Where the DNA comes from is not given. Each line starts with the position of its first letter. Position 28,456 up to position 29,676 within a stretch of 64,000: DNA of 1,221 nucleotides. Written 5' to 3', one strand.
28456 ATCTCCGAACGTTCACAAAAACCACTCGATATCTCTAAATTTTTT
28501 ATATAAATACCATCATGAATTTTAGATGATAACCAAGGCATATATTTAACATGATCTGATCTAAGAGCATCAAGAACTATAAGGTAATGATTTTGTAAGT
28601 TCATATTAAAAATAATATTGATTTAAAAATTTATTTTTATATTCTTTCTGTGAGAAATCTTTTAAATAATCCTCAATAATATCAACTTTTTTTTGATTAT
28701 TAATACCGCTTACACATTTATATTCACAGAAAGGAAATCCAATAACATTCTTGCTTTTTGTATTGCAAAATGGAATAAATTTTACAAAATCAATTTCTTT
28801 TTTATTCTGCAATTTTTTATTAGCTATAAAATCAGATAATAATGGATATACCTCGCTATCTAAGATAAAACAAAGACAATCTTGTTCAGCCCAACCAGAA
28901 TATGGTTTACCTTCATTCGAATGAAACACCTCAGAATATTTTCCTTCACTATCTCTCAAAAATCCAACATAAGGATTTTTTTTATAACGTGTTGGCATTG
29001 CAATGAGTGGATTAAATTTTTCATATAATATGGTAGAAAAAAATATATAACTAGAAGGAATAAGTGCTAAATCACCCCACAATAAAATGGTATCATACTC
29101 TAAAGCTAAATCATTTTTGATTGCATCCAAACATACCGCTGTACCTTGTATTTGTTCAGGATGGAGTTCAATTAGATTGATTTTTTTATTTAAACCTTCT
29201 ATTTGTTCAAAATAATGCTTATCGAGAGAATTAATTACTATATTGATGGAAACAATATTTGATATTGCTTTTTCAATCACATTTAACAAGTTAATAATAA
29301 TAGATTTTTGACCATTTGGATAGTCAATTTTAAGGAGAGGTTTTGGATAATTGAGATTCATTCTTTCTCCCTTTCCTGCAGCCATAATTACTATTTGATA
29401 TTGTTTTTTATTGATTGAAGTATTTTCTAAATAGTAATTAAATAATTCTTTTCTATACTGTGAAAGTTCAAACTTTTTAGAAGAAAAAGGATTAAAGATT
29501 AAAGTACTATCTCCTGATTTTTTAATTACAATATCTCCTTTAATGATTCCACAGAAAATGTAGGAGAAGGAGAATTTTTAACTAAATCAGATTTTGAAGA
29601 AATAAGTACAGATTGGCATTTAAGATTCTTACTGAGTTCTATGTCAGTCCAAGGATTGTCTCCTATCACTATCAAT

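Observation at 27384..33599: Unorthodox CofD/YvcK-centred gene run inside the glycan locus: candidate undescribed phosphodiester-decoration pathway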

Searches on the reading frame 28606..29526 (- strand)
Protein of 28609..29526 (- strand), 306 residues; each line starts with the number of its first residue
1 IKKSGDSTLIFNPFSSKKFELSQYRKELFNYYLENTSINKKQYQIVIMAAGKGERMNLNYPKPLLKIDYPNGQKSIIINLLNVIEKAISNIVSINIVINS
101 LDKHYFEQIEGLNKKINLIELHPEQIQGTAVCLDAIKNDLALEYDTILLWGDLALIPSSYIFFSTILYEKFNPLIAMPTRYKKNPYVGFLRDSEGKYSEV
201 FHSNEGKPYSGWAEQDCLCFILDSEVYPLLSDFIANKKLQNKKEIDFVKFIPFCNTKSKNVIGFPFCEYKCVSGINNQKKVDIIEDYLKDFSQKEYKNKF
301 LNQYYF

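Call 4: search_protein_families(library=pfam, proteins=[window:28606-29385:-], max_evalue=0.01)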
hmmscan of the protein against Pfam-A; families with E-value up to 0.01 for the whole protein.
window:28606-29385:- (259 aa): 1 family
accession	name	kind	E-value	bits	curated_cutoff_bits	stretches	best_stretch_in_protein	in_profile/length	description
PF01128.25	IspD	-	0.00017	21.9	27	1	2-92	7-91/221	2-C-methyl-D-erythritol 4-phosphate cytidylyltransferase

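Call 5: search_protein_families(library=ncbifam, proteins=[window:28606-29385:-], max_evalue=0.01)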
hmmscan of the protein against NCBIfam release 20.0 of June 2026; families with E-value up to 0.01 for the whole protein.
window:28606-29385:- (259 aa): 10 families
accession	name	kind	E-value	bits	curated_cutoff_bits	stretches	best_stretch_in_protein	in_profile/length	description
TIGR01173.1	glmU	equivalog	7.1e-07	28.4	366.85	1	1-248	6-243/452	bifunctional UDP-N-acetylglucosamine diphosphorylase/glucosamine-1-phosphate N-acetyltransferase GlmU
TIGR03992.1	Arch_glmU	subfamily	1.9e-06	27.1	292.1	1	1-108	6-109/393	bifunctional sugar-1-phosphate nucleotidylyltransferase/acetyltransferase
NF010939.0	PRK14359.1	equivalog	8.4e-05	21.3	592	1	1-113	8-110/430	bifunctional UDP-N-acetylglucosamine diphosphorylase/glucosamine-1-phosphate N-acetyltransferase GlmU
NF010933.0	PRK14353.1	equivalog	0.0001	21.1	505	1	1-114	11-117/453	bifunctional UDP-N-acetylglucosamine diphosphorylase/glucosamine-1-phosphate N-acetyltransferase GlmU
NF045495.1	AdoCbiPCobY_Meth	equivalog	0.00041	19.9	250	1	1-74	6-77/195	adenosylcobinamide-phosphate guanylyltransferase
NF041135.1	IPPtranDIPPsyn_Thcocales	equivalog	0.0014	17.7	580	1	1-86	6-86/419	bifunctional L-myo-inositol-1-phosphate cytidylyltransferase/CDP-L-myo-inositol myo-inositolphosphotransferase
NF010940.0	PRK14360.1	equivalog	0.0041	15.7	602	1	1-139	7-137/452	bifunctional UDP-N-acetylglucosamine diphosphorylase/glucosamine-1-phosphate N-acetyltransferase GlmU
NF010934.1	PRK14354.1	equivalog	0.0049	15.4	450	1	1-242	5-237/447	bifunctional UDP-N-acetylglucosamine diphosphorylase/glucosamine-1-phosphate N-acetyltransferase GlmU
NF010937.0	PRK14357.1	equivalog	0.0073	15.2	658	0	1-111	6-104/448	bifunctional UDP-N-acetylglucosamine diphosphorylase/glucosamine-1-phosphate N-acetyltransferase GlmU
TIGR00453.1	ispD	equivalog_domain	0.0086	15.5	181.3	0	1-71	5-70/219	2-C-methyl-D-erythritol 4-phosphate cytidylyltransferase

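Call 56: search_solved_structures(query=window:28609-29526:-, max_evalue=1, show_alignments=1)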
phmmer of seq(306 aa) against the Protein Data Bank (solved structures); distinct sequences matched with E-value up to 1: 1.
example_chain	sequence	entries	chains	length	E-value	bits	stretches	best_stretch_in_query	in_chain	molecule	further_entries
1vpa_A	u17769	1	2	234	0.56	12.9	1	45-68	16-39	2-C-methyl-D-erythritol 4-phosphate cytidylyltransferase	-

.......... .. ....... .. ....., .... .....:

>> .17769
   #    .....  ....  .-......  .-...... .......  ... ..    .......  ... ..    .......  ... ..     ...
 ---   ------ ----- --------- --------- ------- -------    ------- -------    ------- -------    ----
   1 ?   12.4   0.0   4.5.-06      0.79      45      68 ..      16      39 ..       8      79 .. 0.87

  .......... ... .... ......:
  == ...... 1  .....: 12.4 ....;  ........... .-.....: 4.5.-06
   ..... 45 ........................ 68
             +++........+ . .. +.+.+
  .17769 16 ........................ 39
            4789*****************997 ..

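Call 73: search_protein_families(library=pfam, alignment_id=A4, max_evalue=0.01)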
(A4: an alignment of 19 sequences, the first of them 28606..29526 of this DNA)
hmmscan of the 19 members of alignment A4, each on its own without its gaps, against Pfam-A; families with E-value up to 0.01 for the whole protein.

A. member 1, window:28606-29526:- (306 aa): 2 families
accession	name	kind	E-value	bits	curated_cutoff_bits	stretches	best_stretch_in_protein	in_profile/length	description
PF01128.25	IspD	-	4.5e-06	27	27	1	45-139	3-91/221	2-C-methyl-D-erythritol 4-phosphate cytidylyltransferase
PF12804.13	NTP_transf_3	-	0.0048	17.5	27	1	46-92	2-43/160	MobA-like NTP transferase domain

B. families by the number of members that match (of 19 scanned): 5 families
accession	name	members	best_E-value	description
PF12804.13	NTP_transf_3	17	2.7e-20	MobA-like NTP transferase domain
PF01128.25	IspD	17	1e-10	2-C-methyl-D-erythritol 4-phosphate cytidylyltransferase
PF00483.29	NTP_transferase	11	2.8e-06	Nucleotidyl transferase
PF01704.24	UDPGP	1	0.0033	UTP--glucose-1-phosphate uridylyltransferase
PF08404.15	Baculo_p74_N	1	0.0089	Baculoviridae P74 N-terminal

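Call 75: search_solved_structures(query=A4, max_evalue=1)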
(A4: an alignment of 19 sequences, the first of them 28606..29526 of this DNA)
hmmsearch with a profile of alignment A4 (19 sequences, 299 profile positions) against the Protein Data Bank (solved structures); distinct sequences matched with E-value up to 1: 87 (the best 60 are shown).
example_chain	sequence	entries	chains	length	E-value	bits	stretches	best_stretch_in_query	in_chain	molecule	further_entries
5vmk_A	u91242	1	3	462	2.2e-19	72.9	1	32-290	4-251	Bifunctional protein GlmU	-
4fce_A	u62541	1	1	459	1.8e-17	66.7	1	35-285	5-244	Bifunctional protein GlmU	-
3fww_A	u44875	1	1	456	2.7e-17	66.1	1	36-285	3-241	Bifunctional protein glmU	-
2v0h_A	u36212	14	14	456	4.9e-16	62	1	36-287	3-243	BIFUNCTIONAL PROTEIN GLMU | GLUCOSAMINE-1-PHOSPHATE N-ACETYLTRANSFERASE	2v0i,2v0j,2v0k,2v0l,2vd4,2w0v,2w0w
1fwy_A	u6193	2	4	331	1.6e-15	60.3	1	37-284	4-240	UDP-N-ACETYLGLUCOSAMINE PYROPHOSPHORYLASE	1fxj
9dqf_A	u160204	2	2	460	1.7e-15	60.2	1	34-288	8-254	Bifunctional protein GlmU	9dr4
9mh4_A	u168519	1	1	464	2.2e-15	59.8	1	32-284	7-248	Bifunctional protein GlmU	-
1hv9_A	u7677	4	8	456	4e-15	59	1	37-284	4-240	UDP-N-ACETYLGLUCOSAMINE PYROPHOSPHORYLASE | Bifunctional protein glmU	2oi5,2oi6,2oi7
8cu9_A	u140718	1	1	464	5.7e-15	58.4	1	32-283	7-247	Bifunctional UDP-N-acetylglucosamine diphosphorylase/glucosamine-1-phosphate N-acetyltrans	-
4aaw_A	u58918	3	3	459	3e-12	49.5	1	41-287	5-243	BIFUNCTIONAL PROTEIN GLMU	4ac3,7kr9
1hm0_A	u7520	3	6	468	3.2e-12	49.4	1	36-287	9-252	N-ACETYLGLUCOSAMINE 1-PHOSPHATE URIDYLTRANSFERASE | UDP-N-ACETYLGLUCOSAMINE-1-PHOSPHATE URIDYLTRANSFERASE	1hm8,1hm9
1g95_A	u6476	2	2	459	8e-12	48.1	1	41-287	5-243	N-ACETYLGLUCOSAMINE-1-PHOSPHATE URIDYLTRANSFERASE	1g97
2qkx_A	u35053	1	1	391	1.2e-11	47.5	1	40-286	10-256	Bifunctional protein glmU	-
3foq_A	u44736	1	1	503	1.8e-11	46.9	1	39-286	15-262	Bifunctional protein glmU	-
3spt_A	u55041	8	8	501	2e-11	46.8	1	40-286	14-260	Bifunctional protein glmU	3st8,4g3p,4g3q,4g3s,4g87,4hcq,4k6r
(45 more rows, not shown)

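Call 81: search_solved_structures(query=A4, max_evalue=1e-15, show_alignments=4)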
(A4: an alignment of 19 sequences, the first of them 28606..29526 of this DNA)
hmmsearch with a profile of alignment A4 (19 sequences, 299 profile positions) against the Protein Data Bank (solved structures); distinct sequences matched with E-value up to 1e-15: 4.
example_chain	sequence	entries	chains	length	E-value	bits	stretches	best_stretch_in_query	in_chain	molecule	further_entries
5vmk_A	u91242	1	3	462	2.2e-19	72.9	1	32-290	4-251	Bifunctional protein GlmU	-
4fce_A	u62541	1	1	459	1.8e-17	66.7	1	35-285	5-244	Bifunctional protein GlmU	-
3fww_A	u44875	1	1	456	2.7e-17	66.1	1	36-285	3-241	Bifunctional protein glmU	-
2v0h_A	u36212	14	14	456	4.9e-16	62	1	36-287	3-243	BIFUNCTIONAL PROTEIN GLMU | GLUCOSAMINE-1-PHOSPHATE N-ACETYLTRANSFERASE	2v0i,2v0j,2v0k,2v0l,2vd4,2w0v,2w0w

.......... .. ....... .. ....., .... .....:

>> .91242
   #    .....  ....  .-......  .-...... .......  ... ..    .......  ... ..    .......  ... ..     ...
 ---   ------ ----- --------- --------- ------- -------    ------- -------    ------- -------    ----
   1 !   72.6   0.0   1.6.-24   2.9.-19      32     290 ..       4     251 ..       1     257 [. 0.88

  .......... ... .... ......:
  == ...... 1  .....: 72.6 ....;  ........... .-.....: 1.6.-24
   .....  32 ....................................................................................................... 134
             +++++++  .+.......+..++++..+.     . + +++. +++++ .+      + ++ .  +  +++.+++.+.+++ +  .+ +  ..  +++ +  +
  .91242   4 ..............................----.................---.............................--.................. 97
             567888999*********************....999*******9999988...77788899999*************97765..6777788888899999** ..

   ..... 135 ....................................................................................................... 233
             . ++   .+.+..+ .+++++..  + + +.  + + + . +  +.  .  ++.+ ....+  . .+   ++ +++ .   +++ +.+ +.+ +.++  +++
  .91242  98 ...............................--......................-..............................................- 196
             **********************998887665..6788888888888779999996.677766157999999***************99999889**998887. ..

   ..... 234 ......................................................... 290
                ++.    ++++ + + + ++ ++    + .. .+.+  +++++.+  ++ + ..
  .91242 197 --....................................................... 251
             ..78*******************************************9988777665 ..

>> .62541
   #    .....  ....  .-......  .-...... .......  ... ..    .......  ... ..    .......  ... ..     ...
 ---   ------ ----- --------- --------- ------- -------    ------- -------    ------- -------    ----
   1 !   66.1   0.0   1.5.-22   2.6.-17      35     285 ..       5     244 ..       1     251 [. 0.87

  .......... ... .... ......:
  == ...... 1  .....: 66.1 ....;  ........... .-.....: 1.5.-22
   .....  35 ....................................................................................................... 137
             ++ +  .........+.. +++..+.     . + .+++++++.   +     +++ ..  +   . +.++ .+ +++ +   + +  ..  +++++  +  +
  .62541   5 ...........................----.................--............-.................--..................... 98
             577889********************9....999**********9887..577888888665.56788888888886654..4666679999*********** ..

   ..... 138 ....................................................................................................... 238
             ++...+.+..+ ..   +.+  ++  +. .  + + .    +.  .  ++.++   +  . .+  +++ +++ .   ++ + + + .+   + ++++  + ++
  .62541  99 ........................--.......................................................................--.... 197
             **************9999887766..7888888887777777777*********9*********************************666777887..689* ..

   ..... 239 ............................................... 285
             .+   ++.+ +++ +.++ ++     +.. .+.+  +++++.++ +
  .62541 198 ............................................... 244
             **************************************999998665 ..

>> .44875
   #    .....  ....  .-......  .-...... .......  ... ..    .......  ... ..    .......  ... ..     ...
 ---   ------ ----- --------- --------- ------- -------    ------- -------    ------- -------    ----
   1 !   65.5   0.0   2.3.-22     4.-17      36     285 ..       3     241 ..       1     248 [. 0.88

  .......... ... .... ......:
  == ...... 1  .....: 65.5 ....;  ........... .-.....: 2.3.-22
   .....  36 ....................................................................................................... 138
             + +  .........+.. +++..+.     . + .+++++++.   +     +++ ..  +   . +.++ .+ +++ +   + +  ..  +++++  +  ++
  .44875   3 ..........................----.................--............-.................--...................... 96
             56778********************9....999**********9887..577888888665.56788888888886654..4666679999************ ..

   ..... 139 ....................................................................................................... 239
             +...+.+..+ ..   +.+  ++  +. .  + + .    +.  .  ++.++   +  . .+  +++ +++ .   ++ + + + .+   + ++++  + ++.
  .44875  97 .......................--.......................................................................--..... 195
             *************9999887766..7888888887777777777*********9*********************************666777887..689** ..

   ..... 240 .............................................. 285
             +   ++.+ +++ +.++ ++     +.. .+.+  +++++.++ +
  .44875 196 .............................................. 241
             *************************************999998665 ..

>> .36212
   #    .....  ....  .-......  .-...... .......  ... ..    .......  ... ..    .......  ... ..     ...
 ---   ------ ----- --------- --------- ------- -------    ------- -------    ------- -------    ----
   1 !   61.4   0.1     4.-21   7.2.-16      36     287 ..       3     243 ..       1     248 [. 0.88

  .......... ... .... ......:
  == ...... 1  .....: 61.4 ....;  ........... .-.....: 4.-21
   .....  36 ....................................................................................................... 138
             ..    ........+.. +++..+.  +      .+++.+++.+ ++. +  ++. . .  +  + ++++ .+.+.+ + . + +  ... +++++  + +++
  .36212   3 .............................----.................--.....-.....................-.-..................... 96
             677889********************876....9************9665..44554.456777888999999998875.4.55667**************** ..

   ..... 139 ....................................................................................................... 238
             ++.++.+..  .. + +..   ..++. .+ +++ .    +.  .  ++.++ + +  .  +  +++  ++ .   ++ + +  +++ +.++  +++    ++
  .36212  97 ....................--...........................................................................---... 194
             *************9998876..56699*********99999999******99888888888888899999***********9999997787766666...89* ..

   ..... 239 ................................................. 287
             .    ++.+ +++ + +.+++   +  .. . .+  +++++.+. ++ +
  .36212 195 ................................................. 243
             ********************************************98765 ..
